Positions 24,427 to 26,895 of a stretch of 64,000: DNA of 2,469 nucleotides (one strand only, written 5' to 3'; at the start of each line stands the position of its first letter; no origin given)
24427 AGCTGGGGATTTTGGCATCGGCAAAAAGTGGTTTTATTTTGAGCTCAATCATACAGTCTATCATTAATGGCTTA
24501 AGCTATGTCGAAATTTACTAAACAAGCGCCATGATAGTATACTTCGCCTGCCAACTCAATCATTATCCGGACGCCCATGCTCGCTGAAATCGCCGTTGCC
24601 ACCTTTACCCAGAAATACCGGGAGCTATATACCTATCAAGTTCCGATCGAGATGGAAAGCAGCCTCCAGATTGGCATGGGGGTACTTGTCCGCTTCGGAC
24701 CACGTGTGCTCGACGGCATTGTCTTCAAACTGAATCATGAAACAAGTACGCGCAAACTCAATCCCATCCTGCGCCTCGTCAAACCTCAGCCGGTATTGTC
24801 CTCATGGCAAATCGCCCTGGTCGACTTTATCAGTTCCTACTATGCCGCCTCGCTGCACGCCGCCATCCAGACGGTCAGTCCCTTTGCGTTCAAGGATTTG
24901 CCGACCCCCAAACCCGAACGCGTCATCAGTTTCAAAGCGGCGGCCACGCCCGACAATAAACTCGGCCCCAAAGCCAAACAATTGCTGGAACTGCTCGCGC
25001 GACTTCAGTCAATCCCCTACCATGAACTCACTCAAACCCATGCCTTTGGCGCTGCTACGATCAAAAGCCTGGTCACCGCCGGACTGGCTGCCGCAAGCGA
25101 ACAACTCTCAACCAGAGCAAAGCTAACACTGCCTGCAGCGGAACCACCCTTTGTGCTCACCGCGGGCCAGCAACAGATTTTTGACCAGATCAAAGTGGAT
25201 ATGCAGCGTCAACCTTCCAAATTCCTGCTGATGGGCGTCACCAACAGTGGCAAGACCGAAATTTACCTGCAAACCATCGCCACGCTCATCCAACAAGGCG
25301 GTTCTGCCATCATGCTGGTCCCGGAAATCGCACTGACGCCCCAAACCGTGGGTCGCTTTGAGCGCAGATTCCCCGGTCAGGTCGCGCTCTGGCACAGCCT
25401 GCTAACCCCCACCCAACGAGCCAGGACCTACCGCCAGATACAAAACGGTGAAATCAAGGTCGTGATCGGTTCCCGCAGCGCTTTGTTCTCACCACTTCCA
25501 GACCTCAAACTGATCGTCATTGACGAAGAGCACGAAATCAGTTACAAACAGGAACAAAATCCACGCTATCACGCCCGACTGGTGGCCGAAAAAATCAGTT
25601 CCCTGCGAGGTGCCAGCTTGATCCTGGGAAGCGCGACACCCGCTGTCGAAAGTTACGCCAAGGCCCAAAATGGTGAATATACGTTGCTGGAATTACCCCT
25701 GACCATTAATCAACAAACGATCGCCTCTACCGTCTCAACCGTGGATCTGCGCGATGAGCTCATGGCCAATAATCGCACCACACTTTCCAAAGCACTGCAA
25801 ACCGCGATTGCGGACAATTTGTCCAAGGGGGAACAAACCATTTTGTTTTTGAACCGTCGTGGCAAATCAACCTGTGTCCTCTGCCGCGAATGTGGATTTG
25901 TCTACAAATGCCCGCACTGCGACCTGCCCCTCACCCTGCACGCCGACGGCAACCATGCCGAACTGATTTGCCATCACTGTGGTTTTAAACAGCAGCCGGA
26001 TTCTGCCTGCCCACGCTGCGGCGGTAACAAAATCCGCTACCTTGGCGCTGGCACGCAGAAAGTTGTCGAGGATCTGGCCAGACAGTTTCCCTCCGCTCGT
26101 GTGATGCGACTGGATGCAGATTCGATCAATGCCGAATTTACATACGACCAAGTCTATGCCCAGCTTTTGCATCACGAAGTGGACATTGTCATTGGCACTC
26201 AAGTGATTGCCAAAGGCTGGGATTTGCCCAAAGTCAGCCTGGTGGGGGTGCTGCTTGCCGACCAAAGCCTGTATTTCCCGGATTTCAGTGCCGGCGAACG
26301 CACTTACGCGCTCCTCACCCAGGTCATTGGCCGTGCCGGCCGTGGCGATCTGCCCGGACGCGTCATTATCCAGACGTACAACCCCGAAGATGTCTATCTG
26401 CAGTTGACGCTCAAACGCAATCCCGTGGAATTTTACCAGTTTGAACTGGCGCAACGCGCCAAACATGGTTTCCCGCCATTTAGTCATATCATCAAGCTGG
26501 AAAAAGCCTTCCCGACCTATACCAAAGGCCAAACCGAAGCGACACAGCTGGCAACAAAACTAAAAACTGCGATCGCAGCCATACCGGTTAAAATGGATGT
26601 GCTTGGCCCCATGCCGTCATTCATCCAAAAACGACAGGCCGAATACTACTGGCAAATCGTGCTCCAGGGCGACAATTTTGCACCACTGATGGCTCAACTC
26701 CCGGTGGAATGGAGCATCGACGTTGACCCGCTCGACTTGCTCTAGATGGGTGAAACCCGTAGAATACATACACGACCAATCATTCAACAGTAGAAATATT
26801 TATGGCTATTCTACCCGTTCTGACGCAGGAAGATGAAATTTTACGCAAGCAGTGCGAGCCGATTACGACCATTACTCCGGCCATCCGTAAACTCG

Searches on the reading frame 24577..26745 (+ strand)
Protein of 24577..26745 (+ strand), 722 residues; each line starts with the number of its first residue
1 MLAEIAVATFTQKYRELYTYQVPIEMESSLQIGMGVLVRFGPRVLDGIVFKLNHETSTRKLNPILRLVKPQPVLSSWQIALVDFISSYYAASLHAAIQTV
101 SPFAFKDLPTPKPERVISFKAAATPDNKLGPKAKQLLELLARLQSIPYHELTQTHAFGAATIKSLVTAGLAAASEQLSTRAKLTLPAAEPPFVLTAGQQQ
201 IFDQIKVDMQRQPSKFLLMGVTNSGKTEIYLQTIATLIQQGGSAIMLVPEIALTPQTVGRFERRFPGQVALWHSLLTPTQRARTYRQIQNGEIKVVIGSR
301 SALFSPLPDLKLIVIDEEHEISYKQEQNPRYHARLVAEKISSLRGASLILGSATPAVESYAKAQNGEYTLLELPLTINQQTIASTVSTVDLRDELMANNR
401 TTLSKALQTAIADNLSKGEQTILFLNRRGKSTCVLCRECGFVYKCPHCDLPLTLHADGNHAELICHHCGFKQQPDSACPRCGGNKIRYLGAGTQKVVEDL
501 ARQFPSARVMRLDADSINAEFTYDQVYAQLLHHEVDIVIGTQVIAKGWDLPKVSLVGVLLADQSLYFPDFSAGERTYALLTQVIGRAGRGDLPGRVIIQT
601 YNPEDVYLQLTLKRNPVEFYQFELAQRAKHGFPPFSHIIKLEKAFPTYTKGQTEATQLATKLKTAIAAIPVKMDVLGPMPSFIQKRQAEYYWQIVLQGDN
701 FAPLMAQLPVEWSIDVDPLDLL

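Call 78: search_protein_families(library=pfam, proteins=[window:24577-26745:+], max_evalue=0.0001)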
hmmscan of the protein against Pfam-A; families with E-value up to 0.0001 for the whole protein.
window:24577-26745:+ (722 aa): 6 families
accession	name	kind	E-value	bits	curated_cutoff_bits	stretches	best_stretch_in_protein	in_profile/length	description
PF00270.35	DEAD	-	1.6e-18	67.4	26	1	196-359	2-163/167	DEAD/DEAH box helicase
PF17764.6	PriA_3primeBD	-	2.7e-17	62.8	22.7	1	14-102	8-96/96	3'DNA-binding domain (3'BD)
PF04851.21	ResIII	-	4.7e-15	56.3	22.5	1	194-355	4-162/164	Type III restriction enzyme, res subunit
PF18074.6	PriA_C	-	2.5e-10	41.5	26.9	1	634-718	1-95/95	Primosomal protein N C-terminal domain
PF00271.37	Helicase_C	-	4.5e-09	37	23.5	0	525-589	56-108/110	Helicase conserved C-terminal domain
PF18319.7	Zn_ribbon_PriA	-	3.9e-07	30.4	26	1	445-472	1-26/27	PriA DNA helicase Cys-rich region (CRR) domain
